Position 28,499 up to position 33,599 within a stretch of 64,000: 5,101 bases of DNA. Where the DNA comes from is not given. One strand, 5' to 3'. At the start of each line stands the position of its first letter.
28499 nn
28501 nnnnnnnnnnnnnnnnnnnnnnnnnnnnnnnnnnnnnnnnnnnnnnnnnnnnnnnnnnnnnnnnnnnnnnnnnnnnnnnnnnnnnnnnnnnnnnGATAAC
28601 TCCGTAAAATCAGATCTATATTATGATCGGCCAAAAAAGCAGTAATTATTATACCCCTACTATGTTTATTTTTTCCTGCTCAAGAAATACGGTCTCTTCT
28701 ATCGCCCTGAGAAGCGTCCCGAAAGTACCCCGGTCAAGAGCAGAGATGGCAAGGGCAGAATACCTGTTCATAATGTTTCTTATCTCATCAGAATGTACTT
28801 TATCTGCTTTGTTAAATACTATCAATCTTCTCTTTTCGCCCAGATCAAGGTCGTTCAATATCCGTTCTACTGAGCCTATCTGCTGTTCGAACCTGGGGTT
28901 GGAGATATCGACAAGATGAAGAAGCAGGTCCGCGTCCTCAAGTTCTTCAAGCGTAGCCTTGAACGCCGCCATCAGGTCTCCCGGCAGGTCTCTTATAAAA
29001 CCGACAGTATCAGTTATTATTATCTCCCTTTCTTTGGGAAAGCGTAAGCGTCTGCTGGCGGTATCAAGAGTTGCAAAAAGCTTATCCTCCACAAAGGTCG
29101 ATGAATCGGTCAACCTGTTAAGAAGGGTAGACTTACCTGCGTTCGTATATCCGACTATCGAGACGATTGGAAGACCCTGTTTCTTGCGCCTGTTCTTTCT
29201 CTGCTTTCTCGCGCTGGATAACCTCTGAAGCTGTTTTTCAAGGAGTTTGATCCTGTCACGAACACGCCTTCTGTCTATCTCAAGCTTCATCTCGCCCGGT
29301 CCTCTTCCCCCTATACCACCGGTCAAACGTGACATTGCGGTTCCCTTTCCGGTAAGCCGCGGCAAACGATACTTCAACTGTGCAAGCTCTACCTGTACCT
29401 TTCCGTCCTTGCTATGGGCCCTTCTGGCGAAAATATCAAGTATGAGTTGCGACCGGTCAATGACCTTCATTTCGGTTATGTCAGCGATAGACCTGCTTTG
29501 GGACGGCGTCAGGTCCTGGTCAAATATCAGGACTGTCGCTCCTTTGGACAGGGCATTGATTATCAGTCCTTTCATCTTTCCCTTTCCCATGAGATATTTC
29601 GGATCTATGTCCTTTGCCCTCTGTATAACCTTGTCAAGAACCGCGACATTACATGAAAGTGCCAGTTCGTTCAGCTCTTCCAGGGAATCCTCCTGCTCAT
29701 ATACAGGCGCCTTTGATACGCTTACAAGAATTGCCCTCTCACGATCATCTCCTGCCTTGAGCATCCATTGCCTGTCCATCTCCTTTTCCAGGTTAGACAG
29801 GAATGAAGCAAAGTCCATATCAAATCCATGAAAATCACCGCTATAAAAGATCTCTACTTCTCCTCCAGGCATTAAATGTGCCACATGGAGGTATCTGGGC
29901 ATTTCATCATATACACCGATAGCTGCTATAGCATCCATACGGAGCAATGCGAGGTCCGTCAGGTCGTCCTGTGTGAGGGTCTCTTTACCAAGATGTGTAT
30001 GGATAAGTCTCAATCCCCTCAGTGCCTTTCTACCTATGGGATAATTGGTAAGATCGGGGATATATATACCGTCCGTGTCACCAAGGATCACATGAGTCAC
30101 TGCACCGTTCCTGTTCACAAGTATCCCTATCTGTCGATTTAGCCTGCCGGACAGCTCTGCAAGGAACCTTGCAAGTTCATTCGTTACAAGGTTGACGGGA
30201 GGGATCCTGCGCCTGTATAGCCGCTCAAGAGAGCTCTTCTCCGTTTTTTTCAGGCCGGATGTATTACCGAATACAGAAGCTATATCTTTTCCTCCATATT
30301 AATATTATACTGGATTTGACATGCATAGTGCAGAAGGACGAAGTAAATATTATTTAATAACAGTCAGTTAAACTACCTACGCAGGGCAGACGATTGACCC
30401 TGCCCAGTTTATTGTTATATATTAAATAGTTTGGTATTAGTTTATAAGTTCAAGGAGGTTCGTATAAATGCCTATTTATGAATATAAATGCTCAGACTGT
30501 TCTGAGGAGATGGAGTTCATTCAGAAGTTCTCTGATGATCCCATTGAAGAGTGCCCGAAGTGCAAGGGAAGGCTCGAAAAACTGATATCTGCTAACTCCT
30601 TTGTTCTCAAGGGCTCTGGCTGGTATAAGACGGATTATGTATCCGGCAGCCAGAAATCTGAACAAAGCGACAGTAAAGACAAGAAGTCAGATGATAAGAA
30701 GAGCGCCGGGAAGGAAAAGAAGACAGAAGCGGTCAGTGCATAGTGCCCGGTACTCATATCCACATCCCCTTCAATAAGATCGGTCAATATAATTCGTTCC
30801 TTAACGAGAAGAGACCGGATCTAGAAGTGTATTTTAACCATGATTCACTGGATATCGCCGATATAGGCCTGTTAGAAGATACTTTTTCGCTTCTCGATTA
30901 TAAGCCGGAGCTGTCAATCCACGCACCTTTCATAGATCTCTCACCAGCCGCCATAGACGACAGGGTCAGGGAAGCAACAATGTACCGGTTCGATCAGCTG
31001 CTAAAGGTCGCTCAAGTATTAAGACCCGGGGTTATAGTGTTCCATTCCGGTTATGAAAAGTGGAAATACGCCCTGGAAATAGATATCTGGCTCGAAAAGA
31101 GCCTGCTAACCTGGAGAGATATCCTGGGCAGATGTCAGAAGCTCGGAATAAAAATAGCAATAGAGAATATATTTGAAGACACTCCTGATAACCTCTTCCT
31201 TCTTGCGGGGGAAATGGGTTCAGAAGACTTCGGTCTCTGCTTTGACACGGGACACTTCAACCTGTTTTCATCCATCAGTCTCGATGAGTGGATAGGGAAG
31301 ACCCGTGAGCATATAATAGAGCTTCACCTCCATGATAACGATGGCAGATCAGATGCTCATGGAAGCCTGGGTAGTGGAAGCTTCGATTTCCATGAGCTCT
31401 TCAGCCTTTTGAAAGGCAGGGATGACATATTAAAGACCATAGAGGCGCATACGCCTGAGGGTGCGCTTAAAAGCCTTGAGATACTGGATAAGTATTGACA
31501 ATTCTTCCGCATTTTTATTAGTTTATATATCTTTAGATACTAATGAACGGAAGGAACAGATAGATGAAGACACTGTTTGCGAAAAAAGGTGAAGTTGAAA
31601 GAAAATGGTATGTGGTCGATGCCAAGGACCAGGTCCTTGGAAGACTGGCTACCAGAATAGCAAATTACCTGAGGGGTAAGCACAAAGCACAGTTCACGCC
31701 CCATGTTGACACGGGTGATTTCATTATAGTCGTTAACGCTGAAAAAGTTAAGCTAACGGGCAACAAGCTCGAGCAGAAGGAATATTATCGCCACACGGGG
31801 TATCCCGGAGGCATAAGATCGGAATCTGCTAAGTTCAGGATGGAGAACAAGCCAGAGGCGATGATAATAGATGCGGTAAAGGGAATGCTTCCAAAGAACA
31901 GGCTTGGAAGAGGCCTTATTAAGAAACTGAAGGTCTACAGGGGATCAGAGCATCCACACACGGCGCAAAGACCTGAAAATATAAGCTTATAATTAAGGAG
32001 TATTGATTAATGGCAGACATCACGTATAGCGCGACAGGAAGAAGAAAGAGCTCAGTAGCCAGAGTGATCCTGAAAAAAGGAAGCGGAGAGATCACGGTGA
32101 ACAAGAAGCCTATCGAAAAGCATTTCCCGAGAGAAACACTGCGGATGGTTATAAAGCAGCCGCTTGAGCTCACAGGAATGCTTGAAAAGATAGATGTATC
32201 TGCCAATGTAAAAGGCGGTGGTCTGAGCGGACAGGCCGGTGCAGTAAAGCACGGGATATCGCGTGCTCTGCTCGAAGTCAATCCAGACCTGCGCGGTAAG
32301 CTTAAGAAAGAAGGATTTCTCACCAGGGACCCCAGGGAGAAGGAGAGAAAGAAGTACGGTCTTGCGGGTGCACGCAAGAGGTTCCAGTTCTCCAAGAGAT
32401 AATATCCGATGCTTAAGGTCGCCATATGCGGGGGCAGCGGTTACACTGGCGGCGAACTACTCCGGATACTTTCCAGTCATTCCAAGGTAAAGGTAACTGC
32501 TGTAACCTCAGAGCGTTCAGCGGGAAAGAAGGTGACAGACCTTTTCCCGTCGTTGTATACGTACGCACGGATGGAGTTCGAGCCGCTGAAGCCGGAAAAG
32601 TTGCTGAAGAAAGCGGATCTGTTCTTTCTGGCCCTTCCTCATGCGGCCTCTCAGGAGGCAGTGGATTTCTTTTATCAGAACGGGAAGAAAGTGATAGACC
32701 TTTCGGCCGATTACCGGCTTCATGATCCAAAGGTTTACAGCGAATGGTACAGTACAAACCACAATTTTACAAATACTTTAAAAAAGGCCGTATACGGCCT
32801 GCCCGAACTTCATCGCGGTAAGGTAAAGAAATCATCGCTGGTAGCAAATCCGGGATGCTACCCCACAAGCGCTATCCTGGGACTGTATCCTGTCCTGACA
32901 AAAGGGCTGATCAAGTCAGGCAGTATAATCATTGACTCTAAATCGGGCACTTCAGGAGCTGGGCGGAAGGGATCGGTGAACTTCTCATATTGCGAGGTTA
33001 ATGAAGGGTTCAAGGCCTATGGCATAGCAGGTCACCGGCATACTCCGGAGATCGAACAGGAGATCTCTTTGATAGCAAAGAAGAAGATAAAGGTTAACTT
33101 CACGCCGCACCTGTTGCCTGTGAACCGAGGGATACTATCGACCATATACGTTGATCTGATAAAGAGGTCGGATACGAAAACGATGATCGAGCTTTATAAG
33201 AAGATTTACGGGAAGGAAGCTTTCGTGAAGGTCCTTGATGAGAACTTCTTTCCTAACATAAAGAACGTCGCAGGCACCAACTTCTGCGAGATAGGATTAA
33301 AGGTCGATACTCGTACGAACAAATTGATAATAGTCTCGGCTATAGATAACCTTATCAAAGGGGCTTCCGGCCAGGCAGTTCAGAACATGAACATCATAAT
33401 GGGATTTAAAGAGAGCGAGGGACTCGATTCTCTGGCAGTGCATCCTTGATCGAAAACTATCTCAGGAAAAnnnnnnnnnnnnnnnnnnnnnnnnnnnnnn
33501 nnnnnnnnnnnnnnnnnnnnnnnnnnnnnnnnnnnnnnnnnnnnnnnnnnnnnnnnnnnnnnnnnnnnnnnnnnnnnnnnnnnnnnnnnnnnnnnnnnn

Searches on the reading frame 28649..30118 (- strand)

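Call 54: search_protein_families(library=pfam, max_evalue=0.000001, proteins=[window:28649-30118:-])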
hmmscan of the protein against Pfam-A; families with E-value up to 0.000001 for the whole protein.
window:28649-30118:- (489 aa): 3 families
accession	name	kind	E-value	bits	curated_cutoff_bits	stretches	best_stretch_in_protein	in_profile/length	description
PF16360.10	GTP-bdg_M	-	2.6e-28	98.8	29.5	1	233-311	1-79/79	GTP-binding GTPase Middle Region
PF13167.11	GTP-bdg_N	-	2.3e-27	95.9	25.4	1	143-231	1-89/89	GTP-binding GTPase N-terminal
PF01926.29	MMR_HSR1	-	2.1e-21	76.6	21.9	1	319-437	2-113/113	50S ribosome-binding GTPase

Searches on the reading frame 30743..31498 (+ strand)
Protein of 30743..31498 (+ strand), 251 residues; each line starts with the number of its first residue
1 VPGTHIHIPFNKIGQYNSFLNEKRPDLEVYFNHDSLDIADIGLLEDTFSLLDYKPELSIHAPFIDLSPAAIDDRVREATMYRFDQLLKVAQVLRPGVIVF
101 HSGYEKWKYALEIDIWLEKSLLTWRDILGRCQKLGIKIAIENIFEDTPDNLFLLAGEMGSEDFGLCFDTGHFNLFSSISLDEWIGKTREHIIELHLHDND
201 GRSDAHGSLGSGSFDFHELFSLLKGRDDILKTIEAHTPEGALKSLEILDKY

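Call 54: search_protein_families(library=pfam, max_evalue=0.000001, proteins=[window:30743-31498:+])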
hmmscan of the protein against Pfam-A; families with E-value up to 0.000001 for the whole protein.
window:30743-31498:+ (251 aa): 1 family
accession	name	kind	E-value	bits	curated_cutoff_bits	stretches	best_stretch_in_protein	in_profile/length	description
PF01261.30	AP_endonuc_2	-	3.1e-23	83.2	31.1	1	56-250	43-248/249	Xylose isomerase-like TIM barrel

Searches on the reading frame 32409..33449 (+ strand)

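Call 25: search_protein_families(library=ncbifam, proteins=[window:32409-33449:+])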
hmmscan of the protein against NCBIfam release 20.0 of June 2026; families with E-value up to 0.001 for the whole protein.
window:32409-33449:+ (346 aa): 6 families
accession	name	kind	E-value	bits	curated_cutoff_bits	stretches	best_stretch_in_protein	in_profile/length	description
TIGR01850.1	argC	equivalog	1.1e-135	452.3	233.6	1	3-346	2-345/345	N-acetyl-gamma-glutamyl-phosphate reductase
TIGR01851.1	argC_other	equivalog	6.9e-35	120.8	229.85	1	64-332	45-309/310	N-acetyl-gamma-glutamyl-phosphate reductase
NF006416.0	PRK08664.1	subfamily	2.5e-18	66.4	232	1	2-330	4-343/350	aspartate-semialdehyde dehydrogenase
TIGR00978.1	asd_EA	equivalog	1.7e-17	63.5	301.2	1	2-330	1-340/342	aspartate-semialdehyde dehydrogenase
NF011456.0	PRK14874.1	equivalog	6.9e-14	51.6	223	1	2-188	5-167/346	aspartate-semialdehyde dehydrogenase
TIGR01296.1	asd_B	equivalog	6.3e-11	42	324.2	1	3-188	1-163/339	aspartate-semialdehyde dehydrogenase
